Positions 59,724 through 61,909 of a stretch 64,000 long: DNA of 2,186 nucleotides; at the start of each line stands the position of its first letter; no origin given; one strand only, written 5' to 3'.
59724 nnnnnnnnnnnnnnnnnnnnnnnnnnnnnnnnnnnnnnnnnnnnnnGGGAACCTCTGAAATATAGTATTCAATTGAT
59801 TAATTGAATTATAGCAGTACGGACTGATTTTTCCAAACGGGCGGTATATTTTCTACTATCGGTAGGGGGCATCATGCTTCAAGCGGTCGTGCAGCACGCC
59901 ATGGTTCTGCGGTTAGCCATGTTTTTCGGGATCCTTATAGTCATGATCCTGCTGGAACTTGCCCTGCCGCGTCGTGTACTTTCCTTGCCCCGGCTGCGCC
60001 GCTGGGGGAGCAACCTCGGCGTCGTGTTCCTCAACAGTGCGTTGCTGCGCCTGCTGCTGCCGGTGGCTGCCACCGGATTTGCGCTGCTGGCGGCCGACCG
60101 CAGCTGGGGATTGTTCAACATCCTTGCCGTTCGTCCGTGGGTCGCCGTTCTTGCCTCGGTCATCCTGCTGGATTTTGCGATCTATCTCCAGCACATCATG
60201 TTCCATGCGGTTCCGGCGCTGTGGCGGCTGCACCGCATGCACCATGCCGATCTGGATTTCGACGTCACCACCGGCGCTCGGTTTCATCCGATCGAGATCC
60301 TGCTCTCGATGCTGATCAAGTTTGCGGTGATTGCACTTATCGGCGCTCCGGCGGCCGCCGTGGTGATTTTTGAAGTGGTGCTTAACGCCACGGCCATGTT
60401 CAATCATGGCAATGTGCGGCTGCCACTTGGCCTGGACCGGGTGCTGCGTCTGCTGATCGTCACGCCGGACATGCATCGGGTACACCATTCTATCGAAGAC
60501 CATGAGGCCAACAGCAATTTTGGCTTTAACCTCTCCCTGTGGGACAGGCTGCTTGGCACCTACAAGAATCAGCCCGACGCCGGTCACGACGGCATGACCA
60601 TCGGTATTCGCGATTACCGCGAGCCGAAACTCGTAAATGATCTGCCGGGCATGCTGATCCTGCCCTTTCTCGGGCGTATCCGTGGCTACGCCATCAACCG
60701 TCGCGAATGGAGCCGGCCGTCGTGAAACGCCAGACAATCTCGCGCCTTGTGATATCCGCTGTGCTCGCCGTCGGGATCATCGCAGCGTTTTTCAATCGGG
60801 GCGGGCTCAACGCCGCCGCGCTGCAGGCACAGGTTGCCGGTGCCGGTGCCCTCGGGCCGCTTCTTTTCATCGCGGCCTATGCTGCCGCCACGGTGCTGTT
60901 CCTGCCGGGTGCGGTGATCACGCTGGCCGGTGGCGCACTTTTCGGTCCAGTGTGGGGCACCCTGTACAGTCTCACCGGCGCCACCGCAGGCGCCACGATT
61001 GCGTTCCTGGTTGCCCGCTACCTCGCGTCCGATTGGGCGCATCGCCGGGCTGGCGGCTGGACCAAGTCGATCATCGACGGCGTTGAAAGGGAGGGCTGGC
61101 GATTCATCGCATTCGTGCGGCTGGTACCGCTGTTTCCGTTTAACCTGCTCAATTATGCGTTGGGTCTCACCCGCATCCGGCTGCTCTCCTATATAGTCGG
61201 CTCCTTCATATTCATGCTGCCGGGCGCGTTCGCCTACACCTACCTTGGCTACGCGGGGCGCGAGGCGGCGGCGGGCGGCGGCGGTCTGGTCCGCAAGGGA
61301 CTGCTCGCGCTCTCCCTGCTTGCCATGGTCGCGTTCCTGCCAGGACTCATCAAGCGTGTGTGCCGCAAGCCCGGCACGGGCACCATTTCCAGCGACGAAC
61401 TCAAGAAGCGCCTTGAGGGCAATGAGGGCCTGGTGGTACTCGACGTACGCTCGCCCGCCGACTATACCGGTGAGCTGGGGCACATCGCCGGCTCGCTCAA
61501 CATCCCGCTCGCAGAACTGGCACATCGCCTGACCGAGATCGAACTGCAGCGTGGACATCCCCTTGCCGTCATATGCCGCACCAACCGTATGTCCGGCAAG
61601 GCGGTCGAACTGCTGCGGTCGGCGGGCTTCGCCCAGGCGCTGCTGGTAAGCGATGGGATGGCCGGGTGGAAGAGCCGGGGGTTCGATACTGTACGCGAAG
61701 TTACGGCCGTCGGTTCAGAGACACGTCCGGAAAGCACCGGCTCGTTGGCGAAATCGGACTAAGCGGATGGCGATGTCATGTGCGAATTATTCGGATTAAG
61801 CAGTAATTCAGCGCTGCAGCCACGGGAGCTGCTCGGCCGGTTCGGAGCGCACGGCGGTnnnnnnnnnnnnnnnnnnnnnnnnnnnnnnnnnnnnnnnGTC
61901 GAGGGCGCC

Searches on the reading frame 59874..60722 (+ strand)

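Call 9: search_protein_families(library=pfam, proteins=[window:59874-60722:+], max_evalue=0.001)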
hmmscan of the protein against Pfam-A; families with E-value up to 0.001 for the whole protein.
window:59874-60722:+ (283 aa): 1 family
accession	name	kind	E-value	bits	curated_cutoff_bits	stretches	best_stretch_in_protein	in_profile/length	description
PF04116.19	FA_hydroxylase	-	1.4e-27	97.1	31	1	93-229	2-132/132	Fatty acid hydroxylase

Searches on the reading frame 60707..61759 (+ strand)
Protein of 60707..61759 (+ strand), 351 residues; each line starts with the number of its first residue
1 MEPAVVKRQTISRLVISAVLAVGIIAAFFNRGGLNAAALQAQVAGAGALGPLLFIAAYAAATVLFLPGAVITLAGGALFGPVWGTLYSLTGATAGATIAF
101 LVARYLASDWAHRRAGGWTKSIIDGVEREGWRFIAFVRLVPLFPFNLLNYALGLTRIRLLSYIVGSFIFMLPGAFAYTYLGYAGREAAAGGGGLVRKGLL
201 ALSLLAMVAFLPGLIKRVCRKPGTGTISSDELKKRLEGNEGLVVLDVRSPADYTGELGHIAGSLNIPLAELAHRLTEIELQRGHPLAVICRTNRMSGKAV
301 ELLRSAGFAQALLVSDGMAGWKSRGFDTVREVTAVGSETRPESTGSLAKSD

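Call 9: search_protein_families(library=pfam, proteins=[window:60707-61759:+], max_evalue=0.001)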
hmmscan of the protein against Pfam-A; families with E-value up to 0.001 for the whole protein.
window:60707-61759:+ (351 aa): 2 families
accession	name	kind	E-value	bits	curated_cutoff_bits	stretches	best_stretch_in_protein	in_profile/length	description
PF09335.16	VTT_dom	-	1.7e-24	87.1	33.9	1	66-182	1-122/123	VTT domain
PF00581.25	Rhodanese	-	2.2e-14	54.2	22.2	1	229-323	2-101/102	Rhodanese-like domain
